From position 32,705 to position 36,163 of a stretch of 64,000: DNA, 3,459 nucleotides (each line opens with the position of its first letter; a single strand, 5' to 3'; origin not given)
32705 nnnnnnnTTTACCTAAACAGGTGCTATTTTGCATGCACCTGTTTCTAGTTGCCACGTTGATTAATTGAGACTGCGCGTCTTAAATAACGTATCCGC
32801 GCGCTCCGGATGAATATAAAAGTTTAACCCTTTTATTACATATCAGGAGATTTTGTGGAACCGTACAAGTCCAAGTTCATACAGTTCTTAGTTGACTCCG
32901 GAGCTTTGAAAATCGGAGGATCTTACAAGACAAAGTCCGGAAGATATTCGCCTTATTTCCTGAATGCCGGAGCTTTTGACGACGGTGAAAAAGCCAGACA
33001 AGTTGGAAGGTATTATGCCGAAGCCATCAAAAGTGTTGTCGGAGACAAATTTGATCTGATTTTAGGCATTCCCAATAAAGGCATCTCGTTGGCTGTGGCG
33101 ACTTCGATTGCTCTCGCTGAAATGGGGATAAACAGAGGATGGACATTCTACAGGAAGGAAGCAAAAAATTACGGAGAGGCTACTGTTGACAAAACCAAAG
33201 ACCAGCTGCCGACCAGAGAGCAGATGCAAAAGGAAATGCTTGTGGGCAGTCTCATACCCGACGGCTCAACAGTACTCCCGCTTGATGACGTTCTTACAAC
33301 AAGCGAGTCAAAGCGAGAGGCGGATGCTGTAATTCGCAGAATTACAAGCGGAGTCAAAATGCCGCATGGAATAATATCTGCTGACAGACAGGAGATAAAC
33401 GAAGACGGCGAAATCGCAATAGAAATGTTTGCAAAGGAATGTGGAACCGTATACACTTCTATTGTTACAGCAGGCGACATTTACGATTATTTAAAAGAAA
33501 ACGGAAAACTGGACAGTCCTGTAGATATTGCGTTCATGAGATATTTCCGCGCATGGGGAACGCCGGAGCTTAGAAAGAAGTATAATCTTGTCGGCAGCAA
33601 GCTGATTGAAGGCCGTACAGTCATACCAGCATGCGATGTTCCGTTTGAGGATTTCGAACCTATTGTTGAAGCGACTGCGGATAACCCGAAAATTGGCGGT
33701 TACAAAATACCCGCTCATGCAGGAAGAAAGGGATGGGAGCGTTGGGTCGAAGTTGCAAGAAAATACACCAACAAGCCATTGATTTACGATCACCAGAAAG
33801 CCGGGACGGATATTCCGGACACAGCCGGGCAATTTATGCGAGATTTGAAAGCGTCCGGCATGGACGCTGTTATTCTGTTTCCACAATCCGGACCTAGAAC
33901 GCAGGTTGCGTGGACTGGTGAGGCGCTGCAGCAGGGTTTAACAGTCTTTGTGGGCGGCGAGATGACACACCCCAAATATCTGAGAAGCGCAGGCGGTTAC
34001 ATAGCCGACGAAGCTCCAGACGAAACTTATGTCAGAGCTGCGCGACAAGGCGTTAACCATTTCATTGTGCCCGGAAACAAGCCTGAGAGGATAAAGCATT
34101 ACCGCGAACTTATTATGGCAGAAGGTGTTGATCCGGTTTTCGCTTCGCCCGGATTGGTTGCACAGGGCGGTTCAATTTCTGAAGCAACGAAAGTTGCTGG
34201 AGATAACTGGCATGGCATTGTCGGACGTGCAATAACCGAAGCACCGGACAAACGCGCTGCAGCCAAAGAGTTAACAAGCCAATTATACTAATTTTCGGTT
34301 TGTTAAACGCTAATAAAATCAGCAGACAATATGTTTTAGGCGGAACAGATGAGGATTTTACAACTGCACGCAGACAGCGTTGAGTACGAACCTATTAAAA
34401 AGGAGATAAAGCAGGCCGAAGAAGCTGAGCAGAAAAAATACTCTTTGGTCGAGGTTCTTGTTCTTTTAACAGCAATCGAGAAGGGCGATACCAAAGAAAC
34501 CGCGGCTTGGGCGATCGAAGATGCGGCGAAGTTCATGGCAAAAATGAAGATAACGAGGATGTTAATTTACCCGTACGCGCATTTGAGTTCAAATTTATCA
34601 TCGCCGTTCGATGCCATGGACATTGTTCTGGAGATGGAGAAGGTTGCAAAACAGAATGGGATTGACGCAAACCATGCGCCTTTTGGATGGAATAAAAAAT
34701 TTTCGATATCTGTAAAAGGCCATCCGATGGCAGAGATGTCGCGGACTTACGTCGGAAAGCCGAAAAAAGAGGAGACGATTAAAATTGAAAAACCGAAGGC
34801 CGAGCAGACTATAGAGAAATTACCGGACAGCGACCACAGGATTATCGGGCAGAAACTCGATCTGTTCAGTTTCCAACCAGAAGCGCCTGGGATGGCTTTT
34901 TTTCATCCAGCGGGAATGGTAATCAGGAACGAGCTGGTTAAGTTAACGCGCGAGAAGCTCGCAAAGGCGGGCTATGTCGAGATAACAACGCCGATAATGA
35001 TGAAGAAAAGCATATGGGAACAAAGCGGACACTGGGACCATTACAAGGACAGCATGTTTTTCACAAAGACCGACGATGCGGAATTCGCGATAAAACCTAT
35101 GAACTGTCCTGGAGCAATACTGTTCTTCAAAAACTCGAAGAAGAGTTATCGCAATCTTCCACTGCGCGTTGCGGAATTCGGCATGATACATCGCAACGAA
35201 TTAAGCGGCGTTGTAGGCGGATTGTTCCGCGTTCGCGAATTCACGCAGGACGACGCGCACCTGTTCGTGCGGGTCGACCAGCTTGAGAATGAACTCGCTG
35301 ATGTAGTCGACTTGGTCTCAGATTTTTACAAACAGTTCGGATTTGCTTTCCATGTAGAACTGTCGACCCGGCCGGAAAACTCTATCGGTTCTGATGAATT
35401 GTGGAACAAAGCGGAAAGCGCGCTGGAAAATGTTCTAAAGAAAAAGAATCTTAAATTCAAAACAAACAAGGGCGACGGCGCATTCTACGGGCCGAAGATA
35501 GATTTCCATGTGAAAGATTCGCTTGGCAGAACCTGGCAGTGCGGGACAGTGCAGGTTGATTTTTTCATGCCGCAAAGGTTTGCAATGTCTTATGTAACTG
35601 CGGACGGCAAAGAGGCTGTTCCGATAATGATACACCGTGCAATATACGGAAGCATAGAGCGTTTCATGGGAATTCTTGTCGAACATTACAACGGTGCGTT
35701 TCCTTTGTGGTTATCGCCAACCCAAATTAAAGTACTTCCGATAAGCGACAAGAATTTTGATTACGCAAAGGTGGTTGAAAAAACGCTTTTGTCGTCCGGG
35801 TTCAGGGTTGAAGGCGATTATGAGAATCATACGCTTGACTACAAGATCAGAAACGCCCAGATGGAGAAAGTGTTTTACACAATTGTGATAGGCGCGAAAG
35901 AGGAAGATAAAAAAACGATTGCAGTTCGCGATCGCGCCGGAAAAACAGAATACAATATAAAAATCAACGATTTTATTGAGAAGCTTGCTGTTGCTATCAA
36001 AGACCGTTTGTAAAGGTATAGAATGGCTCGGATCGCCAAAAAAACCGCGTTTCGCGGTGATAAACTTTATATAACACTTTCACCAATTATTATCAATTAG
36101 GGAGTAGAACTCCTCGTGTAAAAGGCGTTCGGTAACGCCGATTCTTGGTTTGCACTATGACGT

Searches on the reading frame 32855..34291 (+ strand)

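Call 65: search_protein_families(library=pfam, proteins=[window:32855-34291:+], max_evalue=0.01)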
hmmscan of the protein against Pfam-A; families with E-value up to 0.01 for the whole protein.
window:32855-34291:+ (478 aa): 2 families
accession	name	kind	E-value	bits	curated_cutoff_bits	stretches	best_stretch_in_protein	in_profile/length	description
PF00215.30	OMPdecase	-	8.2e-09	36.1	27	1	318-472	61-220/221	Orotidine 5'-phosphate decarboxylase / HUMPS family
PF00156.33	Pribosyltran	-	1.6e-05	24.7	26.3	1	47-149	12-99/158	Phosphoribosyl transferase domain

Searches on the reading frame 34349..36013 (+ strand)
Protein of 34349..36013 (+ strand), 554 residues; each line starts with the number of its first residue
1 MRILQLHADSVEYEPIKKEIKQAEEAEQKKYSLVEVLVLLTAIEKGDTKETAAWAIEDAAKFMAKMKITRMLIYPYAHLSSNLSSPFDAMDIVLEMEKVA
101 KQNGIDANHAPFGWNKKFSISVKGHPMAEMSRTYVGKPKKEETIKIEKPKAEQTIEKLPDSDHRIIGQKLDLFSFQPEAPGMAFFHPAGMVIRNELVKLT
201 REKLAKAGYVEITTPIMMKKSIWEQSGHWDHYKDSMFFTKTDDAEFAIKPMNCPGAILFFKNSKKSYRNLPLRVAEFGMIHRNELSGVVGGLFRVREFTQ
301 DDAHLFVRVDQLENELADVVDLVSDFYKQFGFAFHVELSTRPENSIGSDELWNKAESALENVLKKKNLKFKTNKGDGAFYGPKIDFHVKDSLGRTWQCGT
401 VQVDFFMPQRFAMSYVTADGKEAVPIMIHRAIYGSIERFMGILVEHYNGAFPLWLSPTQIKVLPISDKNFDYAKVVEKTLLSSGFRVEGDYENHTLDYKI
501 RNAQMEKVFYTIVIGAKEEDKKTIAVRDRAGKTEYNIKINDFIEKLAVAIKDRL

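Call 14: search_protein_families(library=pfam, proteins=[window:34349-36013:+])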
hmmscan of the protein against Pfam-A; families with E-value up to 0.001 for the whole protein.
window:34349-36013:+ (554 aa): 3 families
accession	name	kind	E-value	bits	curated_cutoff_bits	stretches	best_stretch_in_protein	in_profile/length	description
PF00587.30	tRNA-synt_2b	-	1.1e-46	159.6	29.3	1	242-447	7-179/179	tRNA synthetase class II core domain (G, H, P, S and T)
PF08915.16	tRNA-Thr_ED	-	5.7e-42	143.5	30.2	1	1-133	1-136/137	Archaea-specific editing domain of threonyl-tRNA synthetase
PF03129.25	HGTP_anticodon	-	1.1e-19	70.8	21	1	459-546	1-91/94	Anticodon binding domain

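Call 16: find_homologous_proteins(query=window:34349-36013:+, max_evalue=1e-50)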
Query window:34349-36013:+ (554 aa): 8000 proteins with E <= 1e-50 among 8000 candidates; the best 120 are listed.
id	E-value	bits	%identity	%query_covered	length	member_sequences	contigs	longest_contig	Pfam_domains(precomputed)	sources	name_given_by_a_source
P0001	0.0e+0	1257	100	100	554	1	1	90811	PF03129.26,PF08915.17,PF00587.31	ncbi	ncbi:MAG: threonine--tRNA ligase [Candidatus Aenigmatarchaeota archaeon]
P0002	0.0e+0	1104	85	100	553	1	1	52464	PF03129.26,PF08915.17,PF00587.31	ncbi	-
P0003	3.5e-288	975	74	100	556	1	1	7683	PF03129.26,PF08915.17,PF00587.31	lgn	-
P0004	5.4e-286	968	75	100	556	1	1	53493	PF03129.26,PF08915.17,PF00587.31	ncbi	-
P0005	3.0e-285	965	72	100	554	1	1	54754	PF03129.26,PF08915.17,PF00587.31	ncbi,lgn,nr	ncbi:MAG: threonine--tRNA ligase [Candidatus Aenigmarchaeota archaeon]|nr:threonine--tRNA ligase [Ca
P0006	1.8e-284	963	73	100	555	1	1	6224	PF03129.26,PF08915.17,PF00587.31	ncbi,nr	ncbi:MAG: threonine--tRNA ligase [Candidatus Aenigmarchaeota archaeon]|nr:threonine--tRNA ligase [Ca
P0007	2.9e-284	962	73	99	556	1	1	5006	PF03129.26,PF08915.17,PF00587.31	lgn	-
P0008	4.9e-284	961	73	100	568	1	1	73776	PF03129.26,PF08915.17,PF00587.31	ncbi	-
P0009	3.4e-283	958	72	100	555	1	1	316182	PF03129.26,PF08915.17,PF00587.31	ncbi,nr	ncbi:MAG: threonine--tRNA ligase [Candidatus Aenigmarchaeota archaeon]|nr:threonine--tRNA ligase [Ca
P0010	9.1e-283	957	73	100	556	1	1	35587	PF03129.26,PF08915.17,PF00587.31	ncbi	-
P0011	2.2e-282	956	71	100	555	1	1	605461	PF03129.26,PF08915.17,PF00587.31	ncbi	-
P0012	5.1e-282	954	73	100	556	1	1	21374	PF03129.26,PF08915.17,PF00587.31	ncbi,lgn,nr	ncbi:MAG: threonine--tRNA ligase [Candidatus Aenigmarchaeota archaeon]|nr:threonine--tRNA ligase [Ca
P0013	8.2e-281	950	73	99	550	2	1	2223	PF03129.26,PF08915.17,PF00587.31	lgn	-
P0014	3.6e-226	770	60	100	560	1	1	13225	PF03129.26,PF08915.17,PF00587.31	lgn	-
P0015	2.6e-224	764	60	99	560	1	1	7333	PF03129.26,PF08915.17,PF00587.31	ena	-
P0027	6.0e-217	740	57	100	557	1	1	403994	PF03129.26,PF08915.17,PF00587.31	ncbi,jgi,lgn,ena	-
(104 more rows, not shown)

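Call 18: find_encoding_contigs(protein=P0002, flank=10000, max_places=3)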
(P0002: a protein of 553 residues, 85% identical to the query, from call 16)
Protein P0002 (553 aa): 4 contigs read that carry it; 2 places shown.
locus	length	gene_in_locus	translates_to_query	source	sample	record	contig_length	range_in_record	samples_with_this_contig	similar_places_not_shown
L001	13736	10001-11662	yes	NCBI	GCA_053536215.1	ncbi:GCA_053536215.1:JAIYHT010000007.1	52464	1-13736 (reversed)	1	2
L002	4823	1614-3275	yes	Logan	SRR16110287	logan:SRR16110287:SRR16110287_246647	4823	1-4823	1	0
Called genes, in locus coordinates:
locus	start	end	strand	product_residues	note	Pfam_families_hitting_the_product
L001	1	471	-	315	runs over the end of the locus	PF08271:Zn_Ribbon_TF, PF00382:TFIIB, PF04545:Sigma70_r4 (faint), PF00382:TFIIB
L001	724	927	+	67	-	PF00125:Histone, PF00808:CBFD_NFYB_HMF, PF15511:CENP-T_C (weak), PF15630:CENP-S, PF07524:Bromo_TP (weak)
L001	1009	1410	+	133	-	PF21485:IF5A-like_N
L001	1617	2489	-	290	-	PF00491:Arginase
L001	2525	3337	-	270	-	-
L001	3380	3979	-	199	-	-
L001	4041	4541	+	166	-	PF00383:dCMP_cyt_deam_1, PF14437:MafB19-deam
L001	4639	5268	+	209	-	PF01694:Rhomboid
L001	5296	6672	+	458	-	PF01909:NTP_transf_2, PF09249:tRNA_NucTransf2, PF21133:CAA_C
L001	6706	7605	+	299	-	PF13691:Lactamase_B_4 (weak), PF23023:Anti-Pycsar_Apyc1, PF00753:Lactamase_B, PF12706:Lactamase_B_2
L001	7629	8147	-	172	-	PF00588:SpoU_methylase (faint), PF01994:Trm56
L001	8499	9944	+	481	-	PF00156:Pribosyltran, PF00215:OMPdecase (faint)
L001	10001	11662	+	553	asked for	PF08915:tRNA-Thr_ED, PF00587:tRNA-synt_2b, PF03129:HGTP_anticodon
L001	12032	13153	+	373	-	PF00091:Tubulin, PF12327:FtsZ_C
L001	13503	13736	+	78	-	?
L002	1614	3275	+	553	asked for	PF08915:tRNA-Thr_ED, PF00587:tRNA-synt_2b, PF03129:HGTP_anticodon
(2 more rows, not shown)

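Call 19: find_encoding_contigs(protein=P0001, flank=10000, max_places=3)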
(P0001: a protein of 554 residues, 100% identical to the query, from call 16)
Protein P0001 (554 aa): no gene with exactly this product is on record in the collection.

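Call 74: find_encoding_contigs(protein=P0011, flank=10000, max_places=1)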
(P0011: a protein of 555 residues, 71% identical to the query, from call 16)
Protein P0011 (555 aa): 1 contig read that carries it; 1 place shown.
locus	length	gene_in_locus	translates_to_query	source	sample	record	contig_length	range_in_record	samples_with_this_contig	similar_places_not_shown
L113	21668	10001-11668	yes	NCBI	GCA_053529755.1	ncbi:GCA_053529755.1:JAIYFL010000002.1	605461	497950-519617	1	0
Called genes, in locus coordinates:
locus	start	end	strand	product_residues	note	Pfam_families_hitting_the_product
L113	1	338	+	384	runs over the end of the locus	PF14528:LAGLIDADG_3 (faint)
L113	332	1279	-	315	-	PF08271:Zn_Ribbon_TF, PF00382:TFIIB, PF04545:Sigma70_r4 (faint), PF00382:TFIIB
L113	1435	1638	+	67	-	PF00125:Histone, PF00808:CBFD_NFYB_HMF, PF15511:CENP-T_C (weak), PF15630:CENP-S, PF07524:Bromo_TP (weak)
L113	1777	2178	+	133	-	PF21485:IF5A-like_N, PF01287:eIF-5a (weak)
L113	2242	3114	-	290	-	PF00491:Arginase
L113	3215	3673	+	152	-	PF00383:dCMP_cyt_deam_1, PF14437:MafB19-deam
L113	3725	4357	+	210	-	PF01694:Rhomboid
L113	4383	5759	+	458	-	PF01909:NTP_transf_2, PF09249:tRNA_NucTransf2, PF21133:CAA_C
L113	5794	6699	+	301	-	PF13691:Lactamase_B_4 (faint), PF23023:Anti-Pycsar_Apyc1, PF00753:Lactamase_B, PF12706:Lactamase_B_2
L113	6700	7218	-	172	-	PF00588:SpoU_methylase, PF01994:Trm56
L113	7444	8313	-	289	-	PF14528:LAGLIDADG_3 (faint), PF03161:LAGLIDADG_2 (weak)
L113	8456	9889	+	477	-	PF00156:Pribosyltran (weak), PF00215:OMPdecase (weak)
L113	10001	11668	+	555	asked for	PF08915:tRNA-Thr_ED, PF00587:tRNA-synt_2b, PF03129:HGTP_anticodon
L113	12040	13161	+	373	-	PF00091:Tubulin, PF12327:FtsZ_C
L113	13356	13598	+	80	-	-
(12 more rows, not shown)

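Call 75: find_encoding_contigs(protein=P0027, flank=10000, max_places=1)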
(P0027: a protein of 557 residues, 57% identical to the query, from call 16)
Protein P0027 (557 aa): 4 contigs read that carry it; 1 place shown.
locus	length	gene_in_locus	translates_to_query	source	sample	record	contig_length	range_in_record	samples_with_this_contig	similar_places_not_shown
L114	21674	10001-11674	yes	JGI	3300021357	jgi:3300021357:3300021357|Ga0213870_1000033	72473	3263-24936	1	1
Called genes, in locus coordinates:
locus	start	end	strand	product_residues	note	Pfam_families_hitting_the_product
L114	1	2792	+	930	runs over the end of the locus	PF22023:Pus10_THUMP_arc, PF21238:Pus10_C (weak), PF14890:Intein_splicing, PF21238:Pus10_C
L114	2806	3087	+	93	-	PF01157:Ribosomal_L21e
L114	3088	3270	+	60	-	-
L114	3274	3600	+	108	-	PF03874:RNA_pol_Rpb4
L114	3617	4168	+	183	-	PF04919:DUF655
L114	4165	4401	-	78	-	-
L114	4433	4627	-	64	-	-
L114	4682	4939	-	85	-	PF00736:EF1_GNE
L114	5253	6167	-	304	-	PF13691:Lactamase_B_4, PF23023:Anti-Pycsar_Apyc1, PF00753:Lactamase_B, PF12706:Lactamase_B_2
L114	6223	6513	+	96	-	-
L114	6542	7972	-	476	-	PF01909:NTP_transf_2, PF09249:tRNA_NucTransf2, PF21133:CAA_C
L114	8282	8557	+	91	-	-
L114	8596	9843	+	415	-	PF00155:Aminotran_1_2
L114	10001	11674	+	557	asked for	PF08915:tRNA-Thr_ED, PF00587:tRNA-synt_2b, PF03129:HGTP_anticodon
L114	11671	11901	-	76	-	-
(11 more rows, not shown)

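Call 76: find_encoding_contigs(protein=P0008, flank=10000, max_places=1)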
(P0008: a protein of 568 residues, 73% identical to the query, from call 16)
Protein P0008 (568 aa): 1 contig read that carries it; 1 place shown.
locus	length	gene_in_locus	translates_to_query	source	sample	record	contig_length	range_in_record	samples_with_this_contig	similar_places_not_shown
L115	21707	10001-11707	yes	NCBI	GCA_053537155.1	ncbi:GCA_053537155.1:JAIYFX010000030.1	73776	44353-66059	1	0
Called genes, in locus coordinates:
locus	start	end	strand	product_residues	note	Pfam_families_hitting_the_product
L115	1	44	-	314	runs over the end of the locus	PF08271:Zn_Ribbon_TF, PF00382:TFIIB, PF04545:Sigma70_r4 (faint), PF00382:TFIIB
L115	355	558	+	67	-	PF00125:Histone, PF00808:CBFD_NFYB_HMF, PF15511:CENP-T_C (weak), PF15630:CENP-S, PF07524:Bromo_TP (weak)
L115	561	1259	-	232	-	PF00583:Acetyltransf_1, PF13508:Acetyltransf_7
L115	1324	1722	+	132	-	PF21485:IF5A-like_N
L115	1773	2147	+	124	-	PF09391:DUF2000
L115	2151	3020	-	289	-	PF00491:Arginase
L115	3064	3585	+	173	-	PF00383:dCMP_cyt_deam_1, PF14437:MafB19-deam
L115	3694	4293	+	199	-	PF01694:Rhomboid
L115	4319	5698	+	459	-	PF01909:NTP_transf_2, PF09249:tRNA_NucTransf2, PF21133:CAA_C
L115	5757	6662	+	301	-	PF13691:Lactamase_B_4 (weak), PF23023:Anti-Pycsar_Apyc1, PF00753:Lactamase_B, PF12706:Lactamase_B_2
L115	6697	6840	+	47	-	-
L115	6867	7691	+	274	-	PF00215:OMPdecase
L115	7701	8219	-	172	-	PF01994:Trm56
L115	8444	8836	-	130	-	-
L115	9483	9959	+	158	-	PF00156:Pribosyltran (weak)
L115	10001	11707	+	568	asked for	PF08915:tRNA-Thr_ED, PF00587:tRNA-synt_2b, PF03129:HGTP_anticodon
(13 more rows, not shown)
